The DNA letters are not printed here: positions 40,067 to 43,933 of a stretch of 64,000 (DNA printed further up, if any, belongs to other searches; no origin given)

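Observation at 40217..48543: Bacterial-type AddAB helicase-nuclease pair embedded in an archaeal core genome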

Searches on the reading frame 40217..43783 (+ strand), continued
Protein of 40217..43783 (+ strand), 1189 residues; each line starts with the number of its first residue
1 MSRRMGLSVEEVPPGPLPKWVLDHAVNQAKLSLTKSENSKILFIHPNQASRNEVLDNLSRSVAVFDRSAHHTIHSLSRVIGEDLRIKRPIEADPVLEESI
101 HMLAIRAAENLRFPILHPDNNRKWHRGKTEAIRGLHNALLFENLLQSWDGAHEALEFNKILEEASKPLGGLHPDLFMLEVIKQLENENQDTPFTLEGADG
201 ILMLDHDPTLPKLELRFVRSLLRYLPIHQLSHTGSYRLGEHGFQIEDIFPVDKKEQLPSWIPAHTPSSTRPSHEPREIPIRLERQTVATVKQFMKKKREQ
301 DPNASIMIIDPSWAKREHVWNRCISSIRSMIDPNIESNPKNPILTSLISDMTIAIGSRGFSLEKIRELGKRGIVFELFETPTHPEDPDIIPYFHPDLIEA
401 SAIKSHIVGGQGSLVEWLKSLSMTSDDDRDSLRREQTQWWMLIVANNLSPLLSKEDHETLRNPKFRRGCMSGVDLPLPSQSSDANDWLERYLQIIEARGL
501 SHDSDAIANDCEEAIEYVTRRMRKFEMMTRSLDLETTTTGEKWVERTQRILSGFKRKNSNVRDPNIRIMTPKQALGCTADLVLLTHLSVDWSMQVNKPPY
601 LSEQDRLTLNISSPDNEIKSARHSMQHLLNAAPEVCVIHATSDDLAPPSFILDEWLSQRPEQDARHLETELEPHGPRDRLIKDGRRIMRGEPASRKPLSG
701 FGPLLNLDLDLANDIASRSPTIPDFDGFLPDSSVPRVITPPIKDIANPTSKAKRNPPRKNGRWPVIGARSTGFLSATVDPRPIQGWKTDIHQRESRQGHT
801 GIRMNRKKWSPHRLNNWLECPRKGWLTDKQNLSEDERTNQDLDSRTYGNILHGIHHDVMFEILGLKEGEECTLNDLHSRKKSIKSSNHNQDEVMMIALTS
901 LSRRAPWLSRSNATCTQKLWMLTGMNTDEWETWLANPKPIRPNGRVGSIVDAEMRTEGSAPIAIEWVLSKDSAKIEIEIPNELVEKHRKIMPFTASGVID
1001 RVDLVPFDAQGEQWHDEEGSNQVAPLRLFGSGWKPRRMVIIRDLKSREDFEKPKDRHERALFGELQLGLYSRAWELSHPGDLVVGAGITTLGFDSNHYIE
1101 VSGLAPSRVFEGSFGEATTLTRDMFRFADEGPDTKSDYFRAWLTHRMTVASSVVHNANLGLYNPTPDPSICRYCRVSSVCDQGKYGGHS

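Call 88: find_encoding_contigs(protein=P0175, flank=10000, max_places=2)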
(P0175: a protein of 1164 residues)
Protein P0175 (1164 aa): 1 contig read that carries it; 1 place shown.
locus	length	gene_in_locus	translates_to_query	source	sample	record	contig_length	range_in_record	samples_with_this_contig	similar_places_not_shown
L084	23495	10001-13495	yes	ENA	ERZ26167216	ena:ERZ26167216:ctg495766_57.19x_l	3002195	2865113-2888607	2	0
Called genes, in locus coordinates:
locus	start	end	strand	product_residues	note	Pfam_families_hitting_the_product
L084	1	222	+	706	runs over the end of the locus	PF17207:MCM_OB, PF00493:MCM, PF01078:Mg_chelatase (faint), PF07728:AAA_5 (faint), PF17855:MCM_lid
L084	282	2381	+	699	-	PF02934:GatB_N, PF02938:GAD (faint), PF02637:GatB_Yqey (weak)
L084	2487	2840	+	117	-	-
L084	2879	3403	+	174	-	-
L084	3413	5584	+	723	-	PF02361:CbiQ, PF00005:ABC_tran, PF02463:SMC_N (faint), PF03193:RsgA_GTPase (faint), PF13191:AAA_16 (faint), PF13401:AAA_22 (faint), PF13476:AAA_23 (faint), PF13304:AAA_21, +2 more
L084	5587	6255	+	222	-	-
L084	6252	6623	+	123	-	PF01981:PTH2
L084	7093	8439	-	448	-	PF01595:CNNM, PF03471:CorC_HlyC (faint), PF00571:CBS (faint)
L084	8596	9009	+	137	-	PF00571:CBS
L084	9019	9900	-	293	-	-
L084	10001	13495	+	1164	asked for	PF12705:PDDEXK_1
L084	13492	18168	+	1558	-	PF13245:AAA_19 (faint), PF00580:UvrD-helicase (weak), PF12705:PDDEXK_1 (faint), PF00580:UvrD-helicase, PF13361:UvrD_C, PF13538:UvrD_C_2 (faint)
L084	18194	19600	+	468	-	PF01546:Peptidase_M20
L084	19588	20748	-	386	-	PF02517:Rce1-like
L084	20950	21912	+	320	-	-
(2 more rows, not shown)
